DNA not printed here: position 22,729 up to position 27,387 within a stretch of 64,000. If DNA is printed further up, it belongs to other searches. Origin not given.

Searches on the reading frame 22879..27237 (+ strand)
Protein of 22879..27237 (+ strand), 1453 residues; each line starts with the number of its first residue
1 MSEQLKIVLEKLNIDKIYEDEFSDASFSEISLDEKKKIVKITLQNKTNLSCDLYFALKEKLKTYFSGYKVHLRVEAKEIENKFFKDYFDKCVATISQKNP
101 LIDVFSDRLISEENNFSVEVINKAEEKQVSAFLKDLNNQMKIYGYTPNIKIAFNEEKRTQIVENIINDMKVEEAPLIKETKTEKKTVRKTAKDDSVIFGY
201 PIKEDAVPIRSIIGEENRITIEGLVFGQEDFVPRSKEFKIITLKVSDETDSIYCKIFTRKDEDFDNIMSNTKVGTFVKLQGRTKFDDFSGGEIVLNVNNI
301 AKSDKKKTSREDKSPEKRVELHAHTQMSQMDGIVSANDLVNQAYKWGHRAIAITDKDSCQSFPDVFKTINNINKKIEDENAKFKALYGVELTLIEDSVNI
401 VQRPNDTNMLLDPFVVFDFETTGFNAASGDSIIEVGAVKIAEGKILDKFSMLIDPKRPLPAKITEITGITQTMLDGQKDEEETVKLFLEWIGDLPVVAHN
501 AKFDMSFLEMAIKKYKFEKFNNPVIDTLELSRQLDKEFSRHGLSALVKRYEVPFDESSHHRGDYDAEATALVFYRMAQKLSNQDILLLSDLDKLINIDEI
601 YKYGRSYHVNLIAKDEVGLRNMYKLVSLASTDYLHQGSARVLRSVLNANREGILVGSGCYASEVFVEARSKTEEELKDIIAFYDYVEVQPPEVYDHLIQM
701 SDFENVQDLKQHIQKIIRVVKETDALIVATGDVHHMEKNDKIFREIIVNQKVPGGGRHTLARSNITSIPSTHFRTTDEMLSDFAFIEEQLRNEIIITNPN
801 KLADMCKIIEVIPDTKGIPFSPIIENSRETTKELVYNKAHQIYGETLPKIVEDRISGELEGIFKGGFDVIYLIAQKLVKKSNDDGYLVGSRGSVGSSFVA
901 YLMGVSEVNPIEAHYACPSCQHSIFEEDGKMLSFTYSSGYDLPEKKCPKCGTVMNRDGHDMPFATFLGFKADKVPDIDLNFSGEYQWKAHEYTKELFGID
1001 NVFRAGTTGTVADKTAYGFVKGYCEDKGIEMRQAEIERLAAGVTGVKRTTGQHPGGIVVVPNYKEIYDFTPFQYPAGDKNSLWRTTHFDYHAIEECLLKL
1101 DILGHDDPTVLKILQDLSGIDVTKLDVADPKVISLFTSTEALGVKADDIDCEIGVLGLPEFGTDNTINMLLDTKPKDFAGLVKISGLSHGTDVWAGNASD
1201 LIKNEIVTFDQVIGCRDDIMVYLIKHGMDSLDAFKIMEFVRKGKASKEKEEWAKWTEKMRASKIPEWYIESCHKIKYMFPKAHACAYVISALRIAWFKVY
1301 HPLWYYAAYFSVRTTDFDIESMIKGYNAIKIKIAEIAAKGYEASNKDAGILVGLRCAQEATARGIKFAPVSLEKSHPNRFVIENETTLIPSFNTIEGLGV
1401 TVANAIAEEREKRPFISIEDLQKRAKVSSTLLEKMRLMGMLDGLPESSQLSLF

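Call 82: search_protein_families(library=pfam, proteins=[window:22879-27237:+], max_evalue=0.00001)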
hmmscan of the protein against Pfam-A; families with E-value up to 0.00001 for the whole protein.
window:22879-27237:+ (1453 aa): 6 families
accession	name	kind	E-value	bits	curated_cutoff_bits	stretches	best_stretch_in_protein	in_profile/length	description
PF07733.18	DNA_pol3_alpha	-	1.2e-57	196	23.9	2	832-1017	4-144/260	Bacterial DNA polymerase III alpha NTPase domain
PF00929.31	RNase_T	-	1.3e-37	130.4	24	1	415-573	1-164/164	Exonuclease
PF17657.6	DNA_pol3_finger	-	2.9e-22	79.2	22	1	1108-1261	2-164/166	Bacterial DNA polymerase III alpha subunit finger domain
PF02811.25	PHP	-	1.5e-20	74.6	26.4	1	320-683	1-148/164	PHP domain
PF14579.12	HHH_6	-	7e-12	45.8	25.6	1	1364-1446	1-85/90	Helix-hairpin-helix motif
PF01336.31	tRNA_anti-codon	-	1.4e-06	28.6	27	1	220-300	2-72/75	OB-fold nucleic acid binding domain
